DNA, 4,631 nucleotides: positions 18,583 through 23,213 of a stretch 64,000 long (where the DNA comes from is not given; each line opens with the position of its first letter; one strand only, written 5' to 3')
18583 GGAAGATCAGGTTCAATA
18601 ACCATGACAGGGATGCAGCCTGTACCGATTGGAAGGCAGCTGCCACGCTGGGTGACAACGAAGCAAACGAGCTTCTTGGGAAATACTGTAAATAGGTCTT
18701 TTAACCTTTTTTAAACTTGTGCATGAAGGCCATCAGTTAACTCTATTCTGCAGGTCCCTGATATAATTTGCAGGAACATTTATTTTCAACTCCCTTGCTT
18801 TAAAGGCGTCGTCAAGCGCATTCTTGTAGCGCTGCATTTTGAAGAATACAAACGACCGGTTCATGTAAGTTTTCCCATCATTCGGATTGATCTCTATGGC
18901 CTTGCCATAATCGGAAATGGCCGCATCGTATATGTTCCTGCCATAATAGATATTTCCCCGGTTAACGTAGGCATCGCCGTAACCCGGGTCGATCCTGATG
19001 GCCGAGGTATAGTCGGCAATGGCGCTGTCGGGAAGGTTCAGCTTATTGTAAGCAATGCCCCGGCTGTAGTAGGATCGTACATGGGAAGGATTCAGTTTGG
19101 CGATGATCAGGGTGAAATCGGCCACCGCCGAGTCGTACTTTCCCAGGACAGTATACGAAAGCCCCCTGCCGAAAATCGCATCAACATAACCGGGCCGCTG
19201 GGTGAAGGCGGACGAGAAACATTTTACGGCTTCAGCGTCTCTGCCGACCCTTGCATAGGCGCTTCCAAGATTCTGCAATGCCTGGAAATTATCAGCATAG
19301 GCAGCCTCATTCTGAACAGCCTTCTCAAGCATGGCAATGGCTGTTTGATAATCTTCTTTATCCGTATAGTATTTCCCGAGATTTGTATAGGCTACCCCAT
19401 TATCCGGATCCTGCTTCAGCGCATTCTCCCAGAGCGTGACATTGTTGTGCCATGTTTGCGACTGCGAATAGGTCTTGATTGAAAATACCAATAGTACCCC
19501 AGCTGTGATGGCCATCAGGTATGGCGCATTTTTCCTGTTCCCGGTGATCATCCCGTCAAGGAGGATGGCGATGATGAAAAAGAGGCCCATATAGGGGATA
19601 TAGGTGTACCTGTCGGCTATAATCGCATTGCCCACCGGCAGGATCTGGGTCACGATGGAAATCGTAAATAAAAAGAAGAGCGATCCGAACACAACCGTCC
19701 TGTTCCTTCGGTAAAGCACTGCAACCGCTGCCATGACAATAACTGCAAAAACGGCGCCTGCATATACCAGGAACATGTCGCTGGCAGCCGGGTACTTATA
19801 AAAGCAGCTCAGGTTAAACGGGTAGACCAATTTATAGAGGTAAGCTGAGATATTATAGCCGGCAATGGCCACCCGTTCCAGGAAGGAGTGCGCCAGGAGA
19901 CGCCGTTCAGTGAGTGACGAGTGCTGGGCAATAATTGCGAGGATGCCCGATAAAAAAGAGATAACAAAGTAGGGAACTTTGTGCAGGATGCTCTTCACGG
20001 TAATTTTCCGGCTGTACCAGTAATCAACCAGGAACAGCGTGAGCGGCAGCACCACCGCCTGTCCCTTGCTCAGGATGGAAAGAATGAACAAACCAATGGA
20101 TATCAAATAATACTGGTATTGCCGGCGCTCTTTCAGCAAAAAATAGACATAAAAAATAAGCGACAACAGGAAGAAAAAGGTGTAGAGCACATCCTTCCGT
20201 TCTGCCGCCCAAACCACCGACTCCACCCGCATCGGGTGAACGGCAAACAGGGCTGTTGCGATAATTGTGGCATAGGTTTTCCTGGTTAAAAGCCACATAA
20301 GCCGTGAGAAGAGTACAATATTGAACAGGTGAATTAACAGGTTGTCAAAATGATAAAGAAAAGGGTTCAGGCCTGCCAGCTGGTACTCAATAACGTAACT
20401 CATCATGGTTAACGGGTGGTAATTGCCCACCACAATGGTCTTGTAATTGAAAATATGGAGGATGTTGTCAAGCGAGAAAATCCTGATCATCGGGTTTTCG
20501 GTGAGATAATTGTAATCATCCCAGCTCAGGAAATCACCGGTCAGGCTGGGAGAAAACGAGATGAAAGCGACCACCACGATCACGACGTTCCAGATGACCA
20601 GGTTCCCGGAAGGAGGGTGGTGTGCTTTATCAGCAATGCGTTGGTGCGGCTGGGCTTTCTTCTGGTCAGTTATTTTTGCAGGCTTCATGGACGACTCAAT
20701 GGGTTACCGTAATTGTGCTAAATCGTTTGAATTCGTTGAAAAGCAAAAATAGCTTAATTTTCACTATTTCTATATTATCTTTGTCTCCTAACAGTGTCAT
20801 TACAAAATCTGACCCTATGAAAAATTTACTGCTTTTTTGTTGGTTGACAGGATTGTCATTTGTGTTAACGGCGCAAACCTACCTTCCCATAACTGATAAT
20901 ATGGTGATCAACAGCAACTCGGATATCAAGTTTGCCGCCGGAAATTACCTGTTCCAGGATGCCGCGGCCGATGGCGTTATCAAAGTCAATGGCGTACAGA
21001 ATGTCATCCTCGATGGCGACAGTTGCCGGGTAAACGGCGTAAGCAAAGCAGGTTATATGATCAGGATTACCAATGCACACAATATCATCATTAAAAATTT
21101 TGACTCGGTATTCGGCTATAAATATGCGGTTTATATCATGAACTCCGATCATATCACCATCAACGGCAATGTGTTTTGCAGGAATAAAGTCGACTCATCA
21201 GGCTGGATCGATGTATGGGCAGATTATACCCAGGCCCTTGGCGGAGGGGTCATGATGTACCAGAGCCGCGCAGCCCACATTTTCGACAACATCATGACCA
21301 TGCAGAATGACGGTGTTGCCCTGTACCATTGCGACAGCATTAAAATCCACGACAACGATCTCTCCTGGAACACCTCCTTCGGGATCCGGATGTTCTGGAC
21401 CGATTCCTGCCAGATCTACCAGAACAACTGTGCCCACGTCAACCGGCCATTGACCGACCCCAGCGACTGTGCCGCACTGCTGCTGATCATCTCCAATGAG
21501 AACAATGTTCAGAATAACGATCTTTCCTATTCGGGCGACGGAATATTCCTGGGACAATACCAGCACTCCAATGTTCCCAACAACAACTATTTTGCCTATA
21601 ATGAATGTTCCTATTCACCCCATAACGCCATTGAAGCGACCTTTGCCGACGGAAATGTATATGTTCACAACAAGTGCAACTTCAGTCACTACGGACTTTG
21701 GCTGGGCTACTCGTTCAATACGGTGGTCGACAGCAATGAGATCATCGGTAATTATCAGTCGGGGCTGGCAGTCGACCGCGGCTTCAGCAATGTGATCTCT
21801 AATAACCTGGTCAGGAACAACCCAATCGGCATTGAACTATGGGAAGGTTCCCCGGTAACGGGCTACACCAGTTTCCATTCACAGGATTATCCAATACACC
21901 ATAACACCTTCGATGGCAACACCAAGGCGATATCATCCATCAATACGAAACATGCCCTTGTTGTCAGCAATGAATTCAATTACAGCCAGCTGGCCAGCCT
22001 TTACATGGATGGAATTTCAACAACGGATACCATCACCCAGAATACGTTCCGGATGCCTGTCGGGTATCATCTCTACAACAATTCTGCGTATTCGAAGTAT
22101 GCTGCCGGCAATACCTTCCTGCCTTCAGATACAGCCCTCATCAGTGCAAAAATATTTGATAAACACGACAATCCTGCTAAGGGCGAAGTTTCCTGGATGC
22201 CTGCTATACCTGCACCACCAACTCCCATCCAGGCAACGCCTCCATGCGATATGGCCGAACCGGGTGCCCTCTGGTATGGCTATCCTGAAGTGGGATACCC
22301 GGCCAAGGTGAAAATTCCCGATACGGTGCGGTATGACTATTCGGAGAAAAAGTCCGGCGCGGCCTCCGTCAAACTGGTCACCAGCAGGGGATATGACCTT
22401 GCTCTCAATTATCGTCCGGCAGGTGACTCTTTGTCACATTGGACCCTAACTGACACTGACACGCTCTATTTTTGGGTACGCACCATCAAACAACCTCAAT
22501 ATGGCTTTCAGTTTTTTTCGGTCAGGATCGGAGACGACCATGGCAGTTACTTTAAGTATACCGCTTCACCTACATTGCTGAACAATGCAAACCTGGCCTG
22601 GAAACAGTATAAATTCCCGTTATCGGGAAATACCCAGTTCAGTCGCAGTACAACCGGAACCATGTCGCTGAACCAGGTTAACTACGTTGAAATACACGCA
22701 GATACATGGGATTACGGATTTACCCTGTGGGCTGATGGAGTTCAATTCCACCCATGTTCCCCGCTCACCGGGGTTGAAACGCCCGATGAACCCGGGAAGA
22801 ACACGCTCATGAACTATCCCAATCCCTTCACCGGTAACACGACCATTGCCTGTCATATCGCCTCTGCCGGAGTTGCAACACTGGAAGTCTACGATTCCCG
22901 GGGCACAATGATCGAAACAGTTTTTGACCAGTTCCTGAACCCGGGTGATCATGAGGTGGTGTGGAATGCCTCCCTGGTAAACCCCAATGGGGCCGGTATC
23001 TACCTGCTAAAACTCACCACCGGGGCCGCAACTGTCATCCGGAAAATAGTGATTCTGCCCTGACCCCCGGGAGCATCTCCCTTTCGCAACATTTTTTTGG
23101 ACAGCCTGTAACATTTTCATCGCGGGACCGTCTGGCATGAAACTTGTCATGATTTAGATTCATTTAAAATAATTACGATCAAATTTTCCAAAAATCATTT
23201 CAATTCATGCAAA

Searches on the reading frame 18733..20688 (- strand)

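Call 33: search_protein_families(library=pfam, proteins=[window:18733-20688:-], max_evalue=0.00001)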
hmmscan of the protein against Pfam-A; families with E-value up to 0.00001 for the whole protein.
window:18733-20688:- (651 aa): 13 families
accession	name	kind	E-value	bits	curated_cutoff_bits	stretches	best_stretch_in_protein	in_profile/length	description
PF00515.34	TPR_1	-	2.8e-36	122.3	27.8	2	572-604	2-34/34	Tetratricopeptide repeat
PF07719.23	TPR_2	-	4e-26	89.4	27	1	572-604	2-34/34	Tetratricopeptide repeat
PF13181.12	TPR_8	-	8.6e-23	79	25.7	0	572-604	2-34/34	Tetratricopeptide repeat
PF13431.12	TPR_17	-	3.4e-22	77.2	24.4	0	419-452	1-34/34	Tetratricopeptide repeat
PF13414.12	TPR_11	-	6.9e-22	77.3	26.8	1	578-618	1-41/42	TPR repeat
PF13432.12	TPR_16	-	1.1e-18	67.7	32.7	0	508-570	3-64/65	Tetratricopeptide repeat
PF13424.12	TPR_12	-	1.2e-14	54.7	30.1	1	433-495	5-72/77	Tetratricopeptide repeat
PF13428.12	TPR_14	-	8.2e-12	45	23.5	0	469-507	2-40/44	Tetratricopeptide repeat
PF14559.12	TPR_19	-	1.8e-11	44.6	25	0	443-494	3-51/68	Tetratricopeptide repeat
PF13371.12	TPR_9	-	1.5e-10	41.4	35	0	529-573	21-65/73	Tetratricopeptide repeat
PF13374.12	TPR_10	-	8.1e-09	35.7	27.5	0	433-459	4-30/42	Tetratricopeptide repeat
PF13174.12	TPR_6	-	9.1e-09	35.9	26.3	0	572-603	1-32/33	Tetratricopeptide repeat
PF13176.12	TPR_7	-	8.3e-07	29.1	27.9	0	470-491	1-22/36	Tetratricopeptide repeat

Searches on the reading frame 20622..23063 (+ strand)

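Call 33: search_protein_families(library=pfam, proteins=[window:20622-23063:+], max_evalue=0.00001)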
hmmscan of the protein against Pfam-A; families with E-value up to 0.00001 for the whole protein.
window:20622-23063:+ (813 aa): 3 families
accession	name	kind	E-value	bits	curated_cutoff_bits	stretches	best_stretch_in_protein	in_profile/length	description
PF05048.19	NosD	-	6.3e-21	75.2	23.6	3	333-476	37-169/212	Periplasmic copper-binding protein (NosD)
PF13229.12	Beta_helix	-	3.5e-17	62.9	25.9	1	289-411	28-149/158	Right handed beta helix region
PF18962.6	Por_Secre_tail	-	6.9e-08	33.1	27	1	732-811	2-75/75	Secretion system C-terminal sorting domain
